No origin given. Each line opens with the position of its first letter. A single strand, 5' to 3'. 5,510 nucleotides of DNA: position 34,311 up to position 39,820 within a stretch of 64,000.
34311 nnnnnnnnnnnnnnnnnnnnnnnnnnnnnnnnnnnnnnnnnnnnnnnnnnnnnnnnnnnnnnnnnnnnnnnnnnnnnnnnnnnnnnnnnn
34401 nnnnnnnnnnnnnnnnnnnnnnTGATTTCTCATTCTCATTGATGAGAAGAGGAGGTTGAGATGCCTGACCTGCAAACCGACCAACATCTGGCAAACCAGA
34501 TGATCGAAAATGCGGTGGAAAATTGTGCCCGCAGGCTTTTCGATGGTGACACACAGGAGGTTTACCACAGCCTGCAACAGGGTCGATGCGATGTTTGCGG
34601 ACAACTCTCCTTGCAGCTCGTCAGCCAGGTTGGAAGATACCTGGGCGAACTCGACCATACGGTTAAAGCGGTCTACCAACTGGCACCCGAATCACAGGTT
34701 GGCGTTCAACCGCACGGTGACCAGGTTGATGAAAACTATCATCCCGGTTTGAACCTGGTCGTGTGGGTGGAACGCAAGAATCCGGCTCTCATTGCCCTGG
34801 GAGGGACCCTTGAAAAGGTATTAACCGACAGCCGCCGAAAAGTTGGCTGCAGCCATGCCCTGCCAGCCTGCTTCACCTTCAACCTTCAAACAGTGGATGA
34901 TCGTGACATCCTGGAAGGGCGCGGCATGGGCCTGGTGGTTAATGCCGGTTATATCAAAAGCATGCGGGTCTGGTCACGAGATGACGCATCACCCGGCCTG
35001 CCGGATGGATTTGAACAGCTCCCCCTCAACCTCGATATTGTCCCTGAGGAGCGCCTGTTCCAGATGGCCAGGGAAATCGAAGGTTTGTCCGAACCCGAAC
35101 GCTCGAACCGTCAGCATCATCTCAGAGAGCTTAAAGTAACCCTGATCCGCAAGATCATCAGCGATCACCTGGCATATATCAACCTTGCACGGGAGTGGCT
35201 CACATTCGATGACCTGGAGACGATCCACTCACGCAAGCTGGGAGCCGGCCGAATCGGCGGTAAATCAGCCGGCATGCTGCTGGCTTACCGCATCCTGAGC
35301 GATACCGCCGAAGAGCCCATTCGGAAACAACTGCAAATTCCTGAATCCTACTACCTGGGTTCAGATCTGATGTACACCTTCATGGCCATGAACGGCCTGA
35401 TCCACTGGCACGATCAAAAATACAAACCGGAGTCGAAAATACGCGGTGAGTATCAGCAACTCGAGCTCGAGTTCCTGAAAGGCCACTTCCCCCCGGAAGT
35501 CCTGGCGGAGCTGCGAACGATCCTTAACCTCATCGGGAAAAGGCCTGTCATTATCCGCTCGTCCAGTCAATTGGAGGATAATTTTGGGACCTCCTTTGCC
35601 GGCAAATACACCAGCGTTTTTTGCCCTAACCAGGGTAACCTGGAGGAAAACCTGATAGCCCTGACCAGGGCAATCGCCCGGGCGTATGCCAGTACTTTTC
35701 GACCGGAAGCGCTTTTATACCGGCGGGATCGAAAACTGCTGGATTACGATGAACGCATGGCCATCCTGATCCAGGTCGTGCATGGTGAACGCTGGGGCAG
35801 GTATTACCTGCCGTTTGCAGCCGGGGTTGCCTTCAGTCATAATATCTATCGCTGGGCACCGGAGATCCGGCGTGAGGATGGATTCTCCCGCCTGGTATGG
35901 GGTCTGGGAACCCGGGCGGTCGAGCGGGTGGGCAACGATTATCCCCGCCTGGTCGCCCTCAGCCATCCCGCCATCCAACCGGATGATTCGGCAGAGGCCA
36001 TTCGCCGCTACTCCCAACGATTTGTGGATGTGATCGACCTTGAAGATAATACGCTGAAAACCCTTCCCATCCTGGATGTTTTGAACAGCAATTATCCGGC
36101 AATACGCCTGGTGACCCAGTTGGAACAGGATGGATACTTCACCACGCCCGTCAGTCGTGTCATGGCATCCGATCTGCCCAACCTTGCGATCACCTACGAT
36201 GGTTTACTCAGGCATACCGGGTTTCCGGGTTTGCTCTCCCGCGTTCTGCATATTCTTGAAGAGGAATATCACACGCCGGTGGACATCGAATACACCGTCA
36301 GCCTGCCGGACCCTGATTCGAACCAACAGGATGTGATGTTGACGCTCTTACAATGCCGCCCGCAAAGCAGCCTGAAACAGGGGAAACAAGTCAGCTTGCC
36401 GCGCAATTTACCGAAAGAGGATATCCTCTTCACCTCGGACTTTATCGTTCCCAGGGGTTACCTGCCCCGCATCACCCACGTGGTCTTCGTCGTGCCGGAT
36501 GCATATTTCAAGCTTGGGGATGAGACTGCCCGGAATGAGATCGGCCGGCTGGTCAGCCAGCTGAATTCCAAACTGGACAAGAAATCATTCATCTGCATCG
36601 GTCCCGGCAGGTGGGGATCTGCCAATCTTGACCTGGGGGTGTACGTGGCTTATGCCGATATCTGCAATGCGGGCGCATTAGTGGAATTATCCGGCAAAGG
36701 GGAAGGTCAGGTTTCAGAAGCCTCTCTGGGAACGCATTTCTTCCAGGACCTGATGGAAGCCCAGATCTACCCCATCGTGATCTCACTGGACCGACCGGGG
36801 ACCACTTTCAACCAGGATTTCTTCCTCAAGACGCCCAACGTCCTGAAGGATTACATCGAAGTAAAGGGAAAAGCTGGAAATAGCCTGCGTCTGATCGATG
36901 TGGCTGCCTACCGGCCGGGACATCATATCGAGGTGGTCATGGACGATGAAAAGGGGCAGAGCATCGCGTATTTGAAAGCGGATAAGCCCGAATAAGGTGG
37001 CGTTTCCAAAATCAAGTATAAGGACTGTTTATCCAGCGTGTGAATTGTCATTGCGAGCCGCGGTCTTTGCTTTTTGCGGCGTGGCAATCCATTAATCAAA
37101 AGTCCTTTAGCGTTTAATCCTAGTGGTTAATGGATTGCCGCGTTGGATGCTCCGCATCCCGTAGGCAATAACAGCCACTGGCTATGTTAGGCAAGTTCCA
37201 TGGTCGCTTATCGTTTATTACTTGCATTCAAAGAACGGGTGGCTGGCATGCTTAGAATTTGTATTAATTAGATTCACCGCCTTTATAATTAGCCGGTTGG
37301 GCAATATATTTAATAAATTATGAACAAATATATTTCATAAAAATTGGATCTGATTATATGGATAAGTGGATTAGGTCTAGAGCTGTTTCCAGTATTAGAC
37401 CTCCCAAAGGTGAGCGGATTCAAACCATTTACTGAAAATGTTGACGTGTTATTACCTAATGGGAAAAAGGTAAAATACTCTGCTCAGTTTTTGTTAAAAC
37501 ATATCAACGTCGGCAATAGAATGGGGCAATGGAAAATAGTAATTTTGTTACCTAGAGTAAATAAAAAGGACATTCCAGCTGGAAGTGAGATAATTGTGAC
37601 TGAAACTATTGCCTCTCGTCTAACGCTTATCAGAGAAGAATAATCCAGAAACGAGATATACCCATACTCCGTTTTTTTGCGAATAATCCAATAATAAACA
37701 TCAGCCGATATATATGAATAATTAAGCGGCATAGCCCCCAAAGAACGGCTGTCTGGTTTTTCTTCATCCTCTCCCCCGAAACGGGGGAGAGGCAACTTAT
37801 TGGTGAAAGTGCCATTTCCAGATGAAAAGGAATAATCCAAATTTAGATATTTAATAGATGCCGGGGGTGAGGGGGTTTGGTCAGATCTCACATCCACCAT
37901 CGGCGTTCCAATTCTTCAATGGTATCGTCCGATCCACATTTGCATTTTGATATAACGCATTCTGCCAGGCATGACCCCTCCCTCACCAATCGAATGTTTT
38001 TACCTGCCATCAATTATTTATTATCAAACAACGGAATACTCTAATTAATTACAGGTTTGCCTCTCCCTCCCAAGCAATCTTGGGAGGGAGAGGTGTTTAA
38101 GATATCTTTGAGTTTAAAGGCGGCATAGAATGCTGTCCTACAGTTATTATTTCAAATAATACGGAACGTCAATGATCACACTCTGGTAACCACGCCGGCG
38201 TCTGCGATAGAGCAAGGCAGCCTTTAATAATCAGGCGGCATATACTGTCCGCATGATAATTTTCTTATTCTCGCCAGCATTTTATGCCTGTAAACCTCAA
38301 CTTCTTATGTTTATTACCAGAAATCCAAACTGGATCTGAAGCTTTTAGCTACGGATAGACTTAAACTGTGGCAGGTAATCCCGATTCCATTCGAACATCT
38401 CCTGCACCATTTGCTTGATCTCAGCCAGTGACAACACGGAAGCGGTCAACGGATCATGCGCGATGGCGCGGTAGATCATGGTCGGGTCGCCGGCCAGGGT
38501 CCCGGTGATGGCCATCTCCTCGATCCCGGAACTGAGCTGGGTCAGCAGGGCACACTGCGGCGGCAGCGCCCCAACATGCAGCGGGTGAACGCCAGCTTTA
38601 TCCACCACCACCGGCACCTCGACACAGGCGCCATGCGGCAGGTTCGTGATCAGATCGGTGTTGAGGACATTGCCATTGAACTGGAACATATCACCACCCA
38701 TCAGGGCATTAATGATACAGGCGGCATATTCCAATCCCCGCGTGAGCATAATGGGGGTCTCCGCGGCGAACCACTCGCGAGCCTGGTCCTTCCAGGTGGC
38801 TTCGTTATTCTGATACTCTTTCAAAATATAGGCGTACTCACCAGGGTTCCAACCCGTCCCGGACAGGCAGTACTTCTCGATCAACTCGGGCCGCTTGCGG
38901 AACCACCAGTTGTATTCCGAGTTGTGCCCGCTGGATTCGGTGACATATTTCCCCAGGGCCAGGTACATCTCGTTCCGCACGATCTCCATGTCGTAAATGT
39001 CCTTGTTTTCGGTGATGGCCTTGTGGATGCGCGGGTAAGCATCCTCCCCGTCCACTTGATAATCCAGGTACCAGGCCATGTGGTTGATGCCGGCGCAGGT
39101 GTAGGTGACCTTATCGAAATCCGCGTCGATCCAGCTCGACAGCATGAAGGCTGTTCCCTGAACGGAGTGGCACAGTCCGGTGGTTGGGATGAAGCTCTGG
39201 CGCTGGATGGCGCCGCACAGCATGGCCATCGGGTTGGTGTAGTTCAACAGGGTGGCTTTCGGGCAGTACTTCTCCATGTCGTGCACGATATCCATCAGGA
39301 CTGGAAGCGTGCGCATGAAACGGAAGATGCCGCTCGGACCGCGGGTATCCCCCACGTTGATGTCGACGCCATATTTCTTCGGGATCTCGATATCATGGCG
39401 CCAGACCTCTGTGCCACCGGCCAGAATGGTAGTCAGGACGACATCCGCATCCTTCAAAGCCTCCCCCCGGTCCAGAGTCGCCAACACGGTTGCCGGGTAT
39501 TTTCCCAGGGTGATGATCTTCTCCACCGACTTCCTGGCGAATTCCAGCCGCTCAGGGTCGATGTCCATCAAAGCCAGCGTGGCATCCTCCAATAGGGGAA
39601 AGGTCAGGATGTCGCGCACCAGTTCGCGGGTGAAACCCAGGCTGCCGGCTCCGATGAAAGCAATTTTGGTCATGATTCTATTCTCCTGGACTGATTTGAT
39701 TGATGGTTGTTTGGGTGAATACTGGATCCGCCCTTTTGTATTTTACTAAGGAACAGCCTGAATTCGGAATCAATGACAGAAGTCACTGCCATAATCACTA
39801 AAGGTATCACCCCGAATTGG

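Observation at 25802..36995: Eight-gene operon wiring a NuoE/NuoF (Bfu-type) module and an HdrA-MvhD fusion to an FrhB-family protein and a split GltB-like module: candidate uncharacterised electron-bifurcating oxidoreductase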

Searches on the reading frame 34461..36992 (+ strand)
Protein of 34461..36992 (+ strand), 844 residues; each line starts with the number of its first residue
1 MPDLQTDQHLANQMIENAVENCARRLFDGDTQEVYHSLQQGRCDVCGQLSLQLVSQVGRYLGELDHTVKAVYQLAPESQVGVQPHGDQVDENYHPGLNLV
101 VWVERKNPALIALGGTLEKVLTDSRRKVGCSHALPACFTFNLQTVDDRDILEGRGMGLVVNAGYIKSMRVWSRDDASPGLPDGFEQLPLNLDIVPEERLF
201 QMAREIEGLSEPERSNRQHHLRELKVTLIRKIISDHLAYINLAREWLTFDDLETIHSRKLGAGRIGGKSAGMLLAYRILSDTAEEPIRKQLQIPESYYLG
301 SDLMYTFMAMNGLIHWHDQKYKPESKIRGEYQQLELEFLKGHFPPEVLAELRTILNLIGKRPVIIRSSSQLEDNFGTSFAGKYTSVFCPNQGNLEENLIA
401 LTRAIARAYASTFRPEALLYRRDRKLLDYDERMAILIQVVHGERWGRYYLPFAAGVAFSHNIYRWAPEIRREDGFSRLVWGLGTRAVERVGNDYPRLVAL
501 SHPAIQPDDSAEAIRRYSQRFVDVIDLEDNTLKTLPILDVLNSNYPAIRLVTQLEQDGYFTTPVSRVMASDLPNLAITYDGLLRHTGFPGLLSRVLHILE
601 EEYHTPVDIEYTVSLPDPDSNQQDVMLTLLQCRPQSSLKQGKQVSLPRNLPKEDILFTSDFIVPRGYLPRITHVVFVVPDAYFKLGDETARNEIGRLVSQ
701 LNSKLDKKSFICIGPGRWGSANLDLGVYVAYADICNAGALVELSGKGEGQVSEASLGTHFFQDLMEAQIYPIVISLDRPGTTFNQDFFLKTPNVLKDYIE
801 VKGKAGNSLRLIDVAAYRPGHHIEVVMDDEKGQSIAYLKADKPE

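Call 9: search_protein_families(library=pfam, proteins=[window:34461-36992:+], max_evalue=0.001)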
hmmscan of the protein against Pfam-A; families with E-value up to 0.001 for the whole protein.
window:34461-36992:+ (844 aa): 1 family
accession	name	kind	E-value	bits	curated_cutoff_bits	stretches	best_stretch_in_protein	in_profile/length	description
PF01326.24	PPDK_N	-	1.9e-49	169.2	27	1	264-649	3-323/328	Pyruvate phosphate dikinase, AMP/ATP-binding domain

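Call 38: search_protein_families(library=ncbifam, proteins=[window:34461-36992:+], max_evalue=0.00001)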
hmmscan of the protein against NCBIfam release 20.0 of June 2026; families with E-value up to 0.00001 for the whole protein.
window:34461-36992:+ (844 aa): 5 families
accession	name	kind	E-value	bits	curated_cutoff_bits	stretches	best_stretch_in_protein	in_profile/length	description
NF004881.0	PRK06241.2-2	equivalog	1.3e-11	43.5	883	1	292-440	35-181/898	phosphoenolpyruvate synthase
NF052631.1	prodigiosin_PigC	equivalog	2e-09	35.9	1300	1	287-439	27-166/883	prodigiosin ligase PigC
TIGR01418.1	PEP_synth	equivalog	1.8e-07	29.9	739.75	0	285-439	29-185/784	pyruvate, water dikinase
NF005057.0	PRK06464.1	equivalog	2.2e-07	29.3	598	0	287-461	36-207/798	phosphoenolpyruvate synthase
NF052632.1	undecylprod_RedH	equivalog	1.6e-06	26.3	1350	1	284-440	25-164/880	undecylprodigiosin ligase RedH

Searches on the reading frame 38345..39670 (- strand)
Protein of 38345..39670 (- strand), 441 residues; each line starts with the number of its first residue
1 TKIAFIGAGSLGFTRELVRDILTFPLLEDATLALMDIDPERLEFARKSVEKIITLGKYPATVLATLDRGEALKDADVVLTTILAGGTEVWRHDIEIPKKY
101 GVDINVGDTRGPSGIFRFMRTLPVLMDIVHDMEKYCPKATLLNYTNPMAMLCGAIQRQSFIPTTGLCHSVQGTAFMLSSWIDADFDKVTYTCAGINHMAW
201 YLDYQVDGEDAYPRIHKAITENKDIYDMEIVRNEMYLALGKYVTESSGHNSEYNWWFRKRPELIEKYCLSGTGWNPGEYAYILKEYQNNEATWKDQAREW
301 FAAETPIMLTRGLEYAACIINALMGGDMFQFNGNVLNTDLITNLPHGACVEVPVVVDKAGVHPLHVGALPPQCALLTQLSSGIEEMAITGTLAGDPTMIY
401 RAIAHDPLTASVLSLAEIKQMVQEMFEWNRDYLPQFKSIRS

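Call 12: search_protein_families(library=pfam, proteins=[window:38345-39670:-], max_evalue=0.00001)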
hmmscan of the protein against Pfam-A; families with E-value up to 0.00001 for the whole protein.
window:38345-39670:- (441 aa): 2 families
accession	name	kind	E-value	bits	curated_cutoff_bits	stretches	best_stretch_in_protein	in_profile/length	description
PF02056.22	Glyco_hydro_4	-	6.9e-52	176.1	23.2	1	2-177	1-177/183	Family 4 glycosyl hydrolase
PF11975.13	Glyco_hydro_4C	-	2.9e-48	165.1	24.1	1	192-409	1-211/211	Family 4 glycosyl hydrolase C-terminal domain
